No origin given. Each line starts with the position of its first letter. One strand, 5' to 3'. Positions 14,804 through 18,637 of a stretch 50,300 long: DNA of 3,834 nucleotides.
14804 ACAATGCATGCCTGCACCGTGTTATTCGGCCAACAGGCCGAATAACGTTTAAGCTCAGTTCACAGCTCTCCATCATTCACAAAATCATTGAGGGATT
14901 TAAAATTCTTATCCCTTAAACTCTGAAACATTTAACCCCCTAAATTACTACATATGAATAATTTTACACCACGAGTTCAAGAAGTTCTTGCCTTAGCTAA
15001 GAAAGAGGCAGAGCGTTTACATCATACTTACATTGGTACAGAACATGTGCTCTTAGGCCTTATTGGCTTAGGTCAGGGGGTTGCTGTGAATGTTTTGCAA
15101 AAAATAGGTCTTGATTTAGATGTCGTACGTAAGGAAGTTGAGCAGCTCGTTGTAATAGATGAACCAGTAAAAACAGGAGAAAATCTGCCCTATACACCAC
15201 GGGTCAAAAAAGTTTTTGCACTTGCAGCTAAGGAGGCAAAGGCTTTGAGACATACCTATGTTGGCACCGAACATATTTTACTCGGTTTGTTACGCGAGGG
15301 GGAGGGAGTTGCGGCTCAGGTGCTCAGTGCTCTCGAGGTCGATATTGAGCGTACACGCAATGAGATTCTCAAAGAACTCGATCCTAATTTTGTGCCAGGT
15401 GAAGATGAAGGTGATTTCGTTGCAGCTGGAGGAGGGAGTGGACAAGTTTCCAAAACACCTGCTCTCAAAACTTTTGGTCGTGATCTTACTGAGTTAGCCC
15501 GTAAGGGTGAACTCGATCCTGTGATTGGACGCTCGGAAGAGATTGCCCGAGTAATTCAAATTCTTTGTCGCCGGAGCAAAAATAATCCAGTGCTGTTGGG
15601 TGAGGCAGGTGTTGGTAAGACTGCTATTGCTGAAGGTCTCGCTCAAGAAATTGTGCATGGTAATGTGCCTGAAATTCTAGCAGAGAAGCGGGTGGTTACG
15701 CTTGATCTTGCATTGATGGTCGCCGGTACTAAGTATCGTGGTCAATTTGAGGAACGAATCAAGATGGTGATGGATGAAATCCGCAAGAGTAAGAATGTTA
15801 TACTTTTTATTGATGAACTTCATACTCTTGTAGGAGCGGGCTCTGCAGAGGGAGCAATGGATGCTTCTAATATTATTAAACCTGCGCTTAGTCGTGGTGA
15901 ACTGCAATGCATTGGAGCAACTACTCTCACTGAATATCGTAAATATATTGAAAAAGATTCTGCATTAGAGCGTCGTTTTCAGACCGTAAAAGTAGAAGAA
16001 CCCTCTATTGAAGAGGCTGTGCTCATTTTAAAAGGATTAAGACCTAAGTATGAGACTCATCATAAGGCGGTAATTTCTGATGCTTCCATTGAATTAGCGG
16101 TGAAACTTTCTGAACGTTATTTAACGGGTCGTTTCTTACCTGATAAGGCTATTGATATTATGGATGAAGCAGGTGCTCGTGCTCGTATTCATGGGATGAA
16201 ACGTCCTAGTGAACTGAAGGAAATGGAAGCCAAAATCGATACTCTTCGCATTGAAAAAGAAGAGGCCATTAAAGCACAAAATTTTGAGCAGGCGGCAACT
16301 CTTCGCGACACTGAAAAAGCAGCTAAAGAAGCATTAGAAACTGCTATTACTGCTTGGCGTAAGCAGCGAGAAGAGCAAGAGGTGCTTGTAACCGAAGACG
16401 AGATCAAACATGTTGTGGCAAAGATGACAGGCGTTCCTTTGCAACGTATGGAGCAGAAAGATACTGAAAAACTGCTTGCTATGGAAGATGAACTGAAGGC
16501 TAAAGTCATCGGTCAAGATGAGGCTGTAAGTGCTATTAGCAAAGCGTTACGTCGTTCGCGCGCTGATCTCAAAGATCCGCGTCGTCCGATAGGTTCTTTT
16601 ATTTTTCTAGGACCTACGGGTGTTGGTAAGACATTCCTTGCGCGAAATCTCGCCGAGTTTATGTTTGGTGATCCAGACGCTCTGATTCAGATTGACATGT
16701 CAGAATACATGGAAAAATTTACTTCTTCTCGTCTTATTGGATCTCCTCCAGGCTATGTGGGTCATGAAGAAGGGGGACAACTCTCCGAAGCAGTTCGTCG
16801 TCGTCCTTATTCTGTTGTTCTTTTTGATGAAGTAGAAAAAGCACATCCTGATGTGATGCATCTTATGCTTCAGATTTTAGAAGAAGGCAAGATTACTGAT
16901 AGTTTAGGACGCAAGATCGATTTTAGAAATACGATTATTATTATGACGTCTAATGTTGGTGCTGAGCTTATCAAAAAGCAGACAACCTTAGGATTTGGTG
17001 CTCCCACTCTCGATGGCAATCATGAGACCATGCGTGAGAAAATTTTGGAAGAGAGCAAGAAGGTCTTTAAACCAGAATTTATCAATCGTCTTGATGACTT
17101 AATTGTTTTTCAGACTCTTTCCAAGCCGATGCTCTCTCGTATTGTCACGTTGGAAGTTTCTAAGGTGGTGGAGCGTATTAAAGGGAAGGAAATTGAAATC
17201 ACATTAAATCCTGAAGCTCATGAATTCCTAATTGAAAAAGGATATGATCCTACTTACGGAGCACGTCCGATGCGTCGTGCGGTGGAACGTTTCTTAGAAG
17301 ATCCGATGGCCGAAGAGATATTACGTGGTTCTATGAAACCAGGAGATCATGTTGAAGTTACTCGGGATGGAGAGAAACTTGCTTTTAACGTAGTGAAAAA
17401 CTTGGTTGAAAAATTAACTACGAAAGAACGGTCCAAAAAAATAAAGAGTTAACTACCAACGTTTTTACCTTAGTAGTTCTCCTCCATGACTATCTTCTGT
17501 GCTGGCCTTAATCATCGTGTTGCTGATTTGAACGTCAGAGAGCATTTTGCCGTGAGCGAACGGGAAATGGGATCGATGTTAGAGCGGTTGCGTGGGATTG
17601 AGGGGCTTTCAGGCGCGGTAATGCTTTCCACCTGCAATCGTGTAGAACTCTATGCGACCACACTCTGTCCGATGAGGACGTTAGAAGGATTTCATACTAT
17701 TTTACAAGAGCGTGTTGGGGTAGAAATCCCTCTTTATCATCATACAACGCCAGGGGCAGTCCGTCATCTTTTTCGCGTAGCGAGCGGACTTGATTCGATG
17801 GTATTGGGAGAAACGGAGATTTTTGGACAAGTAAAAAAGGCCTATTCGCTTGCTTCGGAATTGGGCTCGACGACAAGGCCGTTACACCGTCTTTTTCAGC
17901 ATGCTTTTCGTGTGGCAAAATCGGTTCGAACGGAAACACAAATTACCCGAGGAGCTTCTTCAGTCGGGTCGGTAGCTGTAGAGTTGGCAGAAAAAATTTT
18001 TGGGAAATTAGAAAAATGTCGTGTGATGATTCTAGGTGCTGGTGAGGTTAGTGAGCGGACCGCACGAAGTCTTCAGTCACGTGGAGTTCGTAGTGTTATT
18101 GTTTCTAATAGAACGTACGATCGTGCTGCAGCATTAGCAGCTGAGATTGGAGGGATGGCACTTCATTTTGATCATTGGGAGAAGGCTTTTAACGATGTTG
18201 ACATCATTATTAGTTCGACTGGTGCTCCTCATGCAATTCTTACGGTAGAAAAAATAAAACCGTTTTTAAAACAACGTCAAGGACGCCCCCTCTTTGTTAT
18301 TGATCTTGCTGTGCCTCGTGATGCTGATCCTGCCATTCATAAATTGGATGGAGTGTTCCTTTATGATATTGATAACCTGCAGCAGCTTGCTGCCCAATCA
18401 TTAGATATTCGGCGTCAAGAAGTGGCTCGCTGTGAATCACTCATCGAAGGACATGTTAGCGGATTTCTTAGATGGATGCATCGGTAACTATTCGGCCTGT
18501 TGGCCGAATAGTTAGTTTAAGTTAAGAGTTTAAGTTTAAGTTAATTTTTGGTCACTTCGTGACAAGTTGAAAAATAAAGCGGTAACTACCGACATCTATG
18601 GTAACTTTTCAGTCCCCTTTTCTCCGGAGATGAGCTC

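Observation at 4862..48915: Repeat families sit flush against start codons in a fixed sense orientation, giving unrelated genes shared repeat-derived 5' leaders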

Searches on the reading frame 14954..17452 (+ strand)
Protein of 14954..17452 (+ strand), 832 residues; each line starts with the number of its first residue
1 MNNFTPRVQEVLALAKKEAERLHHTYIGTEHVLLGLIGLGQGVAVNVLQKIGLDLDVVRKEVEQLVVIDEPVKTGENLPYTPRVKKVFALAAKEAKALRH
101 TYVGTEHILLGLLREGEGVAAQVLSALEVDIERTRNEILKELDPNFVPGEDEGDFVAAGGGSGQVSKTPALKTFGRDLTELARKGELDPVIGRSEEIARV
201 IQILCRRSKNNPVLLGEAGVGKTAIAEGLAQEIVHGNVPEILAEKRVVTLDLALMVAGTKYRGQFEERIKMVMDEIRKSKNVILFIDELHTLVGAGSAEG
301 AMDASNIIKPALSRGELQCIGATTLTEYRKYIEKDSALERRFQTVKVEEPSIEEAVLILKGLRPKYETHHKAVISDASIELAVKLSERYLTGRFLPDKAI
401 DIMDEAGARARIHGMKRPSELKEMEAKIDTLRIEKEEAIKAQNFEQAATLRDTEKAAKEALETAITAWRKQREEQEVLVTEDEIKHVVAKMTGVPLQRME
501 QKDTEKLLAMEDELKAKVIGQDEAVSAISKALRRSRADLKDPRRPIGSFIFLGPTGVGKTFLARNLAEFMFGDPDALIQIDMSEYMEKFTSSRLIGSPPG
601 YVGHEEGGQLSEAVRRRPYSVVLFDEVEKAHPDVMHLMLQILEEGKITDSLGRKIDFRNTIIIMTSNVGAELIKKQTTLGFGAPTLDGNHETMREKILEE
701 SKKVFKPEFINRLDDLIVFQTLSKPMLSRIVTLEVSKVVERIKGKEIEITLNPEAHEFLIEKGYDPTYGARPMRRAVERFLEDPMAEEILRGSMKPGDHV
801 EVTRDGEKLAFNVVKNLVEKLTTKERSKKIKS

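Call 12: search_protein_families(library=pfam, proteins=[window:14954-17452:+])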
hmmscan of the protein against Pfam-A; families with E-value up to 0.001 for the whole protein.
window:14954-17452:+ (832 aa): 25 families
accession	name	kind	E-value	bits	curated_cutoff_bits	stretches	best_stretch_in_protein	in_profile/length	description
PF07724.20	AAA_2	-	1.4e-67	227.3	27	1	544-715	1-165/166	AAA domain (Cdc48 subfamily)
PF17871.7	AAA_lid_9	-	1.1e-33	115.7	22.8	1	351-452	1-102/104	AAA lid domain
PF02861.25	Clp_N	-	1.8e-33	114.9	20.7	2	91-142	1-52/53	Clp amino terminal domain, pathogenicity island component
PF10431.15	ClpB_D2-small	-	3.8e-26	91.4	21.9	1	722-802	1-81/81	C-terminal, D2-small domain, of ClpB protein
PF00004.35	AAA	-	6.7e-22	78.8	21.2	2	213-325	2-110/131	ATPase family associated with various cellular activities (AAA)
PF07728.20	AAA_5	-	6.9e-16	58.9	22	1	549-669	2-124/139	AAA domain (dynein-related subfamily)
PF13191.12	AAA_16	-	1.4e-11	45.6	32.6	1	190-236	2-51/167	AAA ATPase domain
PF00158.32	Sigma54_activat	-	4.8e-11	43.1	20.2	1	548-665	24-141/168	Sigma-54 interaction domain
PF13401.12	AAA_22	-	3.5e-09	37.5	27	0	208-297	4-97/130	AAA domain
PF01695.23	IstB_IS21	-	5.5e-07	29.8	24.1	0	207-236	90-120/238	IstB-like ATP binding protein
PF20720.3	nSTAND3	-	9.1e-07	29.1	27.2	0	208-236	16-44/155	Novel STAND NTPase 3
PF02151.25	UVR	-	1.3e-06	28.3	21.5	1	426-459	2-35/36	UvrB/uvrC motif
PF13173.12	AAA_14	-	4e-06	27.3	27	0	550-630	6-74/129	AAA domain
PF05621.17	TniB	-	2.4e-05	24.3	22.4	0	232-348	71-185/189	Bacterial TniB protein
PF05729.18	NACHT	-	3.7e-05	24.1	26.7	0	213-239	4-30/167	NACHT domain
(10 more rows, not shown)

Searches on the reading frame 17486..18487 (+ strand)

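Call 12: search_protein_families(library=pfam, proteins=[window:17486-18487:+])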
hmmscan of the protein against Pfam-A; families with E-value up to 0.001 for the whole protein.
window:17486-18487:+ (333 aa): 5 families
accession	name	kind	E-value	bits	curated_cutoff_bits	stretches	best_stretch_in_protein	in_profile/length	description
PF05201.20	GlutR_N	-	6.4e-46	156.3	27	1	7-151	2-151/151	Glutamyl-tRNAGlu reductase, N-terminal domain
PF01488.26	Shikimate_DH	-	1.1e-40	139.3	24.3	1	166-300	1-137/138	Shikimate / quinate 5-dehydrogenase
PF03807.23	F420_oxidored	-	3.6e-06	27.9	21.6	1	180-261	2-80/94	NADP oxidoreductase coenzyme F420-dependent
PF13241.12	NAD_binding_7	-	2.6e-05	25.2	22.1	1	171-249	1-73/104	Putative NAD(P)-binding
PF00670.27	AdoHcyase_NAD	-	0.00061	20.4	27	1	179-258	25-98/162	S-adenosyl-L-homocysteine hydrolase, NAD binding domain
